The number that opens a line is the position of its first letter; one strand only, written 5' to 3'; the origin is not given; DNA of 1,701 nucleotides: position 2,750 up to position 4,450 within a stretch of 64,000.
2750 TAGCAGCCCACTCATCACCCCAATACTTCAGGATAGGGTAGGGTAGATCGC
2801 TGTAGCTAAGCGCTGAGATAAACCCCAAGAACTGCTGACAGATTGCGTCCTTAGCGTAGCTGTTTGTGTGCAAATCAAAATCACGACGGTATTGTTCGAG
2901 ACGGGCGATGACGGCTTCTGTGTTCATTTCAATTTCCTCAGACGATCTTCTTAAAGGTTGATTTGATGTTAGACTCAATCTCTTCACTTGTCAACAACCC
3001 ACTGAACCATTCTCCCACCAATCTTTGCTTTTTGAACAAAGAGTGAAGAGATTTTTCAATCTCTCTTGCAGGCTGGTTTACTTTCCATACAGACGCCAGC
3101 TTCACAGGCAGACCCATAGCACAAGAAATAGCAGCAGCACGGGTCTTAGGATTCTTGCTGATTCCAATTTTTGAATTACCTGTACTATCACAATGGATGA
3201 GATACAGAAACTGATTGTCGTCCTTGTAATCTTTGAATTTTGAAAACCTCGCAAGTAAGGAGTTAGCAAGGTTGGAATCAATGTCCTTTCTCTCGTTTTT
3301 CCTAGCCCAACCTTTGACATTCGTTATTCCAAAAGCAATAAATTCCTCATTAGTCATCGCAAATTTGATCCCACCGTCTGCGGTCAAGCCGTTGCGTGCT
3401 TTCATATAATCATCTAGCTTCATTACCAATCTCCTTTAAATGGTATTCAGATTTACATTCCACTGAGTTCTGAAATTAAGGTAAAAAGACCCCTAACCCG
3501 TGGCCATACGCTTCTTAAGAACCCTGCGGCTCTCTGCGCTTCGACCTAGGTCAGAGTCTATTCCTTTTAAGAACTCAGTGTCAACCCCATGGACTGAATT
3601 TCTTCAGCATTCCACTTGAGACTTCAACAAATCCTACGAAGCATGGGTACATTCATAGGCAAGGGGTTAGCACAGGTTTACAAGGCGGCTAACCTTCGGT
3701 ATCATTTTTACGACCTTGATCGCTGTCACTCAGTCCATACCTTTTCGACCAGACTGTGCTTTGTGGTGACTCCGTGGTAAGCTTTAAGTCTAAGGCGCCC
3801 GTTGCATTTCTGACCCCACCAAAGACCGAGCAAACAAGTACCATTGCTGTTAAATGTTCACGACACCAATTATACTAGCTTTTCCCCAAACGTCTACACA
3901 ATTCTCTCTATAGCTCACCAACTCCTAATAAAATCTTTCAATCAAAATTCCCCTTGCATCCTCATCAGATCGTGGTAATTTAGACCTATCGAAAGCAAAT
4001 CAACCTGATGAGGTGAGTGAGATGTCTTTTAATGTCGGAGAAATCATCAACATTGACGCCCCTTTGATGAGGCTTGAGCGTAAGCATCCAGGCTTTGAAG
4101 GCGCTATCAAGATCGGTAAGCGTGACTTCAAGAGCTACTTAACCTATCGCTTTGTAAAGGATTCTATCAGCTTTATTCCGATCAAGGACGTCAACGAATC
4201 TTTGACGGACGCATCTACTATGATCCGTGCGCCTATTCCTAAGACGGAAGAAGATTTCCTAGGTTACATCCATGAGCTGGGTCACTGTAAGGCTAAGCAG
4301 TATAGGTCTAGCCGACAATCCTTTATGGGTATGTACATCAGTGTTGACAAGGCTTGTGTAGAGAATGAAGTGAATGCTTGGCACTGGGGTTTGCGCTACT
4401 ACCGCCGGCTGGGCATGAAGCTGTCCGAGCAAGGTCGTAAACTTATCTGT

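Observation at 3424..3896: Leader copy A upstream of a T5orf172 nuclease: compensatory base changes relative to copy B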

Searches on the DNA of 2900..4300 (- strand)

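Call 5: search_rna_families(source=window, start=3000, end=4300, threshold=evalue, max_evalue=10, show_alignments=3)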
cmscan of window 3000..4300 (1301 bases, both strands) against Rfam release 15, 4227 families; matches with E-value up to 10: 6.
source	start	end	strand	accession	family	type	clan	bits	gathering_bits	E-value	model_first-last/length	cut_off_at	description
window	3017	3078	+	RF00137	SNORD83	Gene; snRNA; snoRNA; CD-box;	-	19.1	35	1.6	1-78/78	no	Small nucleolar RNA SNORD83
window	3370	3464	+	RF01934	bxd_6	Gene; lncRNA;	-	18.1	50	1.8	1-93/93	no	Bithoraxoid conserved region 6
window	3040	3080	+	RF02478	GlsR10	Gene; snRNA; snoRNA; CD-box;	-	17.4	75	1.7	1-68/68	no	Small nucleolar RNA GlsR10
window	3238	3349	-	RF00792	mir-490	Gene; miRNA;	-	14.1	84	9.7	1-95/95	no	mir-490 microRNA precursor family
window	3716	3732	-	RF03092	Ocean-VII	Gene; sRNA;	-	11.3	53.5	4.6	1-41/41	no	Ocean-VII RNA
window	3428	3453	-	RF02777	OppA_thermometer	Cis-reg; thermoregulator;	-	9.7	290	8.8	202-227/304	no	OppA 5' UTR thermometer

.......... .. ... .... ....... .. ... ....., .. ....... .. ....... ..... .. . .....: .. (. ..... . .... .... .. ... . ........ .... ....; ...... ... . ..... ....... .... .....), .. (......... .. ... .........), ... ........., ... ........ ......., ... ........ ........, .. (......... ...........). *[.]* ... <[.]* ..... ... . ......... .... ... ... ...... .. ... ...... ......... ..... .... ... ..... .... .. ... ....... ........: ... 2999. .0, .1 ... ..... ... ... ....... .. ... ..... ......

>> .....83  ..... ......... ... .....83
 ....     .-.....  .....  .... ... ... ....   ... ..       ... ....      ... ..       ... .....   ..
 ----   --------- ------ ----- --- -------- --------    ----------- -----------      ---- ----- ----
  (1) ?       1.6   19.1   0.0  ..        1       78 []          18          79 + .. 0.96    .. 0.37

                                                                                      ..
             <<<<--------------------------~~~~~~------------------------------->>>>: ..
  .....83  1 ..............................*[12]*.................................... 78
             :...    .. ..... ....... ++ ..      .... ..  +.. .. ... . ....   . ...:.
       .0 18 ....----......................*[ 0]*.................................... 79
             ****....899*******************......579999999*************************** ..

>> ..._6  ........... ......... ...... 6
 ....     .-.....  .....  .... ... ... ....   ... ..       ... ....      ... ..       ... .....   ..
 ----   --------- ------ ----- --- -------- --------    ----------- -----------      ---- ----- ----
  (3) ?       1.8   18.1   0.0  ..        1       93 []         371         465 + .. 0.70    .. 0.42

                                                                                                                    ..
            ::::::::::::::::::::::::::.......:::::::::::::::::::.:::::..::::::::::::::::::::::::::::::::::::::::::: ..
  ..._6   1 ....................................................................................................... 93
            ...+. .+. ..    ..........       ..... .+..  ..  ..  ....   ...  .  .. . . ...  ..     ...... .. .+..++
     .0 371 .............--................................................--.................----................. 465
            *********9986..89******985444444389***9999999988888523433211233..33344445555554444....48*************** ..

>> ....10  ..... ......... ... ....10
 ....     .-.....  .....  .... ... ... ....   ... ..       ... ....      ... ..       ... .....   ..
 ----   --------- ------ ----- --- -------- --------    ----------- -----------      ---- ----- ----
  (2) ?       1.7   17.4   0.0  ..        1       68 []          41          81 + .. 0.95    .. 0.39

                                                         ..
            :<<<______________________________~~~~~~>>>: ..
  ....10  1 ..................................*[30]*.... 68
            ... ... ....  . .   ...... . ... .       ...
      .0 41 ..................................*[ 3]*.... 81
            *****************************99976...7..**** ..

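Call 9: search_dna_similar(query=window:2900-4100:-, collection=phages, mode=near, max_rows=30)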
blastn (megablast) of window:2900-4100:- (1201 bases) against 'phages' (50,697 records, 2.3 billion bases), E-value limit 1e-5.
No match.

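Call 13: search_dna_similar(query=window:3424-3900:-, collection=phages, mode=distant, max_rows=40, max_evalue=0.01)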
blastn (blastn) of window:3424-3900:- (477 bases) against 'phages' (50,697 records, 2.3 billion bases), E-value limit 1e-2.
No match.

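Call 84: build_rna_model(alignment_id=A9, structure=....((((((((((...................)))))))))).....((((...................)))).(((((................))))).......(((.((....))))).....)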
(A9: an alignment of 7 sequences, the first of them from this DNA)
Model R1 built from alignment A9 (7 sequences, 129 columns); structure: as given.
model positions 124; base pairs 24; branch points 3; effective number of sequences 1.84; information 0.59 bits per position. Calibrated on 0.2 Mb of random sequence (short: E-values are rough).
structure used (alignment columns):
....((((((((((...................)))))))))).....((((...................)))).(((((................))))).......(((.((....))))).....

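Call 85: search_with_rna_model(model_id=R1, sources=[window, L001, L002, L003, L093, L094, L095, L096, L099, L101, L106, L107, L108, L109, L110, L111, L112, L113, L114, L115, L116, L117, L118, L119, L120, L121, L122, L123, L124, L125, L126, L127, L128, L129, L130, L131, L132, L133, L134, L135, L136, L137, L138, L139, L140, L141, L142, L143, L144, L145, L146, L147, L148, L149, L150, L151, L152, L153, L154, L155, L156, L157, L158, L159, L160, L161, L162, L163, L164, L165, L166, L167], max_evalue=1, make_alignment=true)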
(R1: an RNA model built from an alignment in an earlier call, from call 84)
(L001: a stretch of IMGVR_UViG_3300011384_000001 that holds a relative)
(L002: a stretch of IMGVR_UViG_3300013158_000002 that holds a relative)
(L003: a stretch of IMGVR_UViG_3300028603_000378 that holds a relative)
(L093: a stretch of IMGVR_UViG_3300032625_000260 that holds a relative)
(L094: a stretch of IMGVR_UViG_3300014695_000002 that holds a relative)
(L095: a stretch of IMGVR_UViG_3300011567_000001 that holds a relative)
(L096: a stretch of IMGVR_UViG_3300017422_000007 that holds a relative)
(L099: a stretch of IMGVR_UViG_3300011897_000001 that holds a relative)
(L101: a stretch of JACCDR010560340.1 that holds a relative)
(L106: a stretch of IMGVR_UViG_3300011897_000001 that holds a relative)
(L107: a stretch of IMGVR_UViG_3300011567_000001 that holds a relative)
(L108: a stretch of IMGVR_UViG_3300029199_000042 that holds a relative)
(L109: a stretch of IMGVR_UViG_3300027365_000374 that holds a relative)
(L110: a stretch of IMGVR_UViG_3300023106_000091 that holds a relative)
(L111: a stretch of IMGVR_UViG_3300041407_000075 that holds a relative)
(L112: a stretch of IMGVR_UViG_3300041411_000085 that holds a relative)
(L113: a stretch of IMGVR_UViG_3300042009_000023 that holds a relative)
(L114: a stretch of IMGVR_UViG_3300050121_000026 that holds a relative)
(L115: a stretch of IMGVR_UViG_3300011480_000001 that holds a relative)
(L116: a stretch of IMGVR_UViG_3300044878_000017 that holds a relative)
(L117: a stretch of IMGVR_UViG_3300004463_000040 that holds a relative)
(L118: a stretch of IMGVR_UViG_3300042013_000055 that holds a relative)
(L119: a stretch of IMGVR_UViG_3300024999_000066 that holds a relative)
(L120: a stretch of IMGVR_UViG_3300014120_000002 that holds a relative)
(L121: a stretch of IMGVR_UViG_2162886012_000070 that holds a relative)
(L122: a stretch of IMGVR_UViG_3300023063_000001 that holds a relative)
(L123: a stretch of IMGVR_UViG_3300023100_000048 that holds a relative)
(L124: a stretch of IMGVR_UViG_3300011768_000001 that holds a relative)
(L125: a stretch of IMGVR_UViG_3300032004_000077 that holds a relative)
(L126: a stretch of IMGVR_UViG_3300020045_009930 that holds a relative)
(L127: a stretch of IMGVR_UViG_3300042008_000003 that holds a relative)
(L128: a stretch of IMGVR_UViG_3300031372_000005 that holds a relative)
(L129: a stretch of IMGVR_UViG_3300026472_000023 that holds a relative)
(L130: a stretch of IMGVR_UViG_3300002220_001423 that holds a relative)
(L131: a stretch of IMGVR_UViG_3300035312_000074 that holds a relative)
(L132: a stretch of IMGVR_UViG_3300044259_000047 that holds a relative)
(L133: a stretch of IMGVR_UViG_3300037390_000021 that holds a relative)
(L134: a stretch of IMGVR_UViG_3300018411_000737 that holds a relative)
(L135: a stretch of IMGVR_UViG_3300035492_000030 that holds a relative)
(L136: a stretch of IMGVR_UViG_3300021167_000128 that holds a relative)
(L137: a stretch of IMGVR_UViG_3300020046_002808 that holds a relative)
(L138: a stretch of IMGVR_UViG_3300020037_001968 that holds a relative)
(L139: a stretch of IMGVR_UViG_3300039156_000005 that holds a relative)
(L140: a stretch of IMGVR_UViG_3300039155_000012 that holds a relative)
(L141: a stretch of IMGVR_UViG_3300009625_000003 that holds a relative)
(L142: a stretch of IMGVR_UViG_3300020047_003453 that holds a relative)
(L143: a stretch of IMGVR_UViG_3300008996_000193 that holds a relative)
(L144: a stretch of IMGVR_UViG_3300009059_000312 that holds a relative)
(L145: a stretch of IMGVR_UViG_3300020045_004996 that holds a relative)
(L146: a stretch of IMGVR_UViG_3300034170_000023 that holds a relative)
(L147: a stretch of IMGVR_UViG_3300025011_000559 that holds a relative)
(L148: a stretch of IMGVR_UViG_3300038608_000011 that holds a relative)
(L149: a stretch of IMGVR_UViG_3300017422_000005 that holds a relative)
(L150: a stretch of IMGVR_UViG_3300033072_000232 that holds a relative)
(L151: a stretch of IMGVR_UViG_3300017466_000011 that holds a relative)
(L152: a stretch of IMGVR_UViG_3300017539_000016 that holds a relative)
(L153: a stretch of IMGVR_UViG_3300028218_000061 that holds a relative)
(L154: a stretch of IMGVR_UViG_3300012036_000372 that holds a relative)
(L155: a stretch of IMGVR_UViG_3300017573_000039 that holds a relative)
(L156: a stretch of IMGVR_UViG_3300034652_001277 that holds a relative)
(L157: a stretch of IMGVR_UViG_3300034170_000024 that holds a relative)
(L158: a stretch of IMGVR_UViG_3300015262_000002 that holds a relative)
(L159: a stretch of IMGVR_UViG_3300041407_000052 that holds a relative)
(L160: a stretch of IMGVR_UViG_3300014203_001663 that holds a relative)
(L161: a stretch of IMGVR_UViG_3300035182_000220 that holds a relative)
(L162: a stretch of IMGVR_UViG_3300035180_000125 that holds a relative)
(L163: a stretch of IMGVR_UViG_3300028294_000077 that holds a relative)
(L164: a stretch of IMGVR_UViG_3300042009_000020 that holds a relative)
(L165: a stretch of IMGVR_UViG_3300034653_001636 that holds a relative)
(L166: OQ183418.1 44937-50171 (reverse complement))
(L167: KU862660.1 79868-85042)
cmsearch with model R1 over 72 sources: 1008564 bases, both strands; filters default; matches with E-value up to 1: 8.
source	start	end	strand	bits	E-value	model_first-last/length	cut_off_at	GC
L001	8925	9048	+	132.3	1.3e-31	1-124/124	no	0.48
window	3705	3828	-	131.9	1.7e-31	1-124/124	no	0.5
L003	3053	3176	-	125.5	7.6e-30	1-124/124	no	0.49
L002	1120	1243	+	119.1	3.5e-28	1-124/124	no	0.49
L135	9154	9278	-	118.8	4.2e-28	1-124/124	no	0.5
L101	469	593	+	116.5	1.7e-27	1-124/124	no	0.48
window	34512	34636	+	116.1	2.1e-27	1-124/124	no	0.49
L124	1764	1853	-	29.2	7.4e-05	1-124/124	no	0.49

Alignment A10: 8 matches aligned to the model, 151 columns, each read 5' to 3' on its own strand. Consensus structure (alignment columns), stored with it:
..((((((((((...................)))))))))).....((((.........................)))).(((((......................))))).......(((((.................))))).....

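Call 91: build_rna_model(alignment_id=A11, structure=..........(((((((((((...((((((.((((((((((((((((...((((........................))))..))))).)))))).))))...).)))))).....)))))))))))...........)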
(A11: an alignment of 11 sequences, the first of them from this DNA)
Model R2 built from alignment A11 (11 sequences, 139 columns); structure: as given.
model positions 109; base pairs 37; branch points 0; effective number of sequences 4.99; information 0.59 bits per position. Calibrated on 0.2 Mb of random sequence (short: E-values are rough).
structure used (alignment columns):
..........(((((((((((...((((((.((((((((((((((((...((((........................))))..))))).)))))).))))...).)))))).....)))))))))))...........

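Call 92: search_with_rna_model(model_id=R2, sources=[window, L001, L002, L003, L093, L094, L095, L096, L099, L101, L106, L107, L108, L109, L110, L111, L112, L113, L114, L115, L116, L117, L118, L119, L120, L121, L122, L123, L124, L125, L126, L127, L128, L129, L130, L131, L132, L133, L134, L135, L136, L137, L138, L139, L140, L141, L142, L143, L144, L145, L146, L147, L148, L149, L150, L151, L152, L153, L154, L155, L156, L157, L158, L159, L160, L161, L162, L163, L164, L165, L166, L167], max_evalue=1, make_alignment=true)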
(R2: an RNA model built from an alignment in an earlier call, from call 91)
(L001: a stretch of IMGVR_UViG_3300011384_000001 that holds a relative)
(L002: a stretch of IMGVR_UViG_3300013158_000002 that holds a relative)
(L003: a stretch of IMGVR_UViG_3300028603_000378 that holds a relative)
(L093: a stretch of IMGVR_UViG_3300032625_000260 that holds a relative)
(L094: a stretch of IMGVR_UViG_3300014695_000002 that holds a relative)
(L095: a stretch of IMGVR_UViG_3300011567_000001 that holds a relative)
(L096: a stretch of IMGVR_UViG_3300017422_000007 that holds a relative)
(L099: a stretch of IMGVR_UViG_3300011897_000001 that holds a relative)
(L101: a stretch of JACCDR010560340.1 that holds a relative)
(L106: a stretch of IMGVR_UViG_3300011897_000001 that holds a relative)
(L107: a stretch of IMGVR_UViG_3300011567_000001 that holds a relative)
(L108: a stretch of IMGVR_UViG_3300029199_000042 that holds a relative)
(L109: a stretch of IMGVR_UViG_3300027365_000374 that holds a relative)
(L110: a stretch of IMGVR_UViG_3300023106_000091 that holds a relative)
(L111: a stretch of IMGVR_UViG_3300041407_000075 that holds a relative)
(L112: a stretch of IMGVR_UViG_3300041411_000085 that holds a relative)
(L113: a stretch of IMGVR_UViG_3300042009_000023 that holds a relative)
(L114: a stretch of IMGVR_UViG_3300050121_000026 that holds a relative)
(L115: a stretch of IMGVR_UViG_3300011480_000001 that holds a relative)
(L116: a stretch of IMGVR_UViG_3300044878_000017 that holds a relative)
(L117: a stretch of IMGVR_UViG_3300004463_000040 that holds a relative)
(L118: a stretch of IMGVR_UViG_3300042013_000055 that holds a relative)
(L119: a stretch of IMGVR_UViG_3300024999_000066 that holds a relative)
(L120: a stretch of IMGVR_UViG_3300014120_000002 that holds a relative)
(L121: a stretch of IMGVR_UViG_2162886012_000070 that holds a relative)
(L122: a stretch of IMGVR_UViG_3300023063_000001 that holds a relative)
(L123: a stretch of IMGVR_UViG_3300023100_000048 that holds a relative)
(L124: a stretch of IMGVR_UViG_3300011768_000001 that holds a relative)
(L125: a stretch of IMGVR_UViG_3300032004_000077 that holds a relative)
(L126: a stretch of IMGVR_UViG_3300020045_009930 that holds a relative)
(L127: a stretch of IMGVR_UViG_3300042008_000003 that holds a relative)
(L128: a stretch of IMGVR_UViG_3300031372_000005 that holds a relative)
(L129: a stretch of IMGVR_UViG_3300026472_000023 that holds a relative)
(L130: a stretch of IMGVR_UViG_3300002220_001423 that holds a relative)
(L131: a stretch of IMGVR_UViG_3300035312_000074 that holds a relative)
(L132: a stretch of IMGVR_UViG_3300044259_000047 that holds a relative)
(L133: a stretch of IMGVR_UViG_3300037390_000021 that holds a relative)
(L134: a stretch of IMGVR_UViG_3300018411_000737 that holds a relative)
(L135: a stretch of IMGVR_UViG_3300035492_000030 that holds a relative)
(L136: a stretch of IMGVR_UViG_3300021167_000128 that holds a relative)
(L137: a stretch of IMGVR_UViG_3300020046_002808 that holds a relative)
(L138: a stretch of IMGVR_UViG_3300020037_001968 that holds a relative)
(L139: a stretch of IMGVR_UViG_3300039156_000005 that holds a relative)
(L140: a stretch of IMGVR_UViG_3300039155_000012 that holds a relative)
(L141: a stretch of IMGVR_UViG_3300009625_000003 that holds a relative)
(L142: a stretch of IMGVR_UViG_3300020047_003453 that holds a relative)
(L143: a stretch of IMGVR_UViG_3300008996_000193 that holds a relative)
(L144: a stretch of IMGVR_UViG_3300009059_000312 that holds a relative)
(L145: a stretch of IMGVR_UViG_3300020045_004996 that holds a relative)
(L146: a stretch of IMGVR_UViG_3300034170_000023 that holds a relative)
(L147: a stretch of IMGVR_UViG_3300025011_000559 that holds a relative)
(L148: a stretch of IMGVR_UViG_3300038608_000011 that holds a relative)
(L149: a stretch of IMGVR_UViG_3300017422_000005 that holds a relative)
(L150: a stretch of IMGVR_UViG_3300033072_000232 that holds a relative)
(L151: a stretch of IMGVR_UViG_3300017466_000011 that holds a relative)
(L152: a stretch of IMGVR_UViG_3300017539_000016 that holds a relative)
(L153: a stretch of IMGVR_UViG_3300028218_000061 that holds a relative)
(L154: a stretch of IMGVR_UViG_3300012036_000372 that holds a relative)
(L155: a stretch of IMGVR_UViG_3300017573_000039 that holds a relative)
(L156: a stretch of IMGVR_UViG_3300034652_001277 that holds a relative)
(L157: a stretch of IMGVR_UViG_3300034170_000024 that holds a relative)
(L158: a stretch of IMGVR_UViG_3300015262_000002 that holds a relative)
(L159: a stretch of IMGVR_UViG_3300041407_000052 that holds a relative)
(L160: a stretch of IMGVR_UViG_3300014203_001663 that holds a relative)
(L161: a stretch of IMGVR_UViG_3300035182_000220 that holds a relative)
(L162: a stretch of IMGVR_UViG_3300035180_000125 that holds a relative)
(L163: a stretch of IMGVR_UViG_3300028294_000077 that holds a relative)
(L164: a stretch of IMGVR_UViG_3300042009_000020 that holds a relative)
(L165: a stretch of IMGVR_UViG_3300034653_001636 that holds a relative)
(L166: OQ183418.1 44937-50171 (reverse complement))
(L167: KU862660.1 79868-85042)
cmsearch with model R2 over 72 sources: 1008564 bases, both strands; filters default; matches with E-value up to 1: 18.
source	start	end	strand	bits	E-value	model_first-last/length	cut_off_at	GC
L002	1359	1466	+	97.9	1.3e-20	1-109/109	no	0.42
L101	708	814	+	93.4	1.7e-19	1-109/109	no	0.41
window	34751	34857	+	88.7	2.6e-18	1-109/109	no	0.42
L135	8911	9021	-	88.4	3e-18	1-109/109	no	0.48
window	3458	3577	-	77.2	1.8e-15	1-109/109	no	0.47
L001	9173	9293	+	77.1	1.9e-15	1-109/109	no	0.47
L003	2798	2915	-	75.6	4.8e-15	1-109/109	no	0.47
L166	2730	2826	+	63.4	5.2e-12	1-109/109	no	0.42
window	63674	63770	-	62.7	7.6e-12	1-109/109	no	0.44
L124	1460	1562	-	57.5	1.5e-10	1-109/109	no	0.34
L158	4272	4374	+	57.3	1.8e-10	1-109/109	no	0.39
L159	4576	4678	+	57.3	1.8e-10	1-109/109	no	0.39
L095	6918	7027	-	40.4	2.9e-06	1-109/109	no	0.39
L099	7560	7668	-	38.1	1.1e-05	1-109/109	no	0.4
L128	6556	6699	-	37.3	1.7e-05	1-109/109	no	0.41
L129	4582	4725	-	37.3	1.7e-05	1-109/109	no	0.41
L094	6918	7025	-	35.3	5.3e-05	1-109/109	no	0.4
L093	4294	4421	-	31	0.00064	1-109/109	no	0.45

Alignment A12: 18 matches aligned to the model, 167 columns, each read 5' to 3' on its own strand. Consensus structure (alignment columns), stored with it:
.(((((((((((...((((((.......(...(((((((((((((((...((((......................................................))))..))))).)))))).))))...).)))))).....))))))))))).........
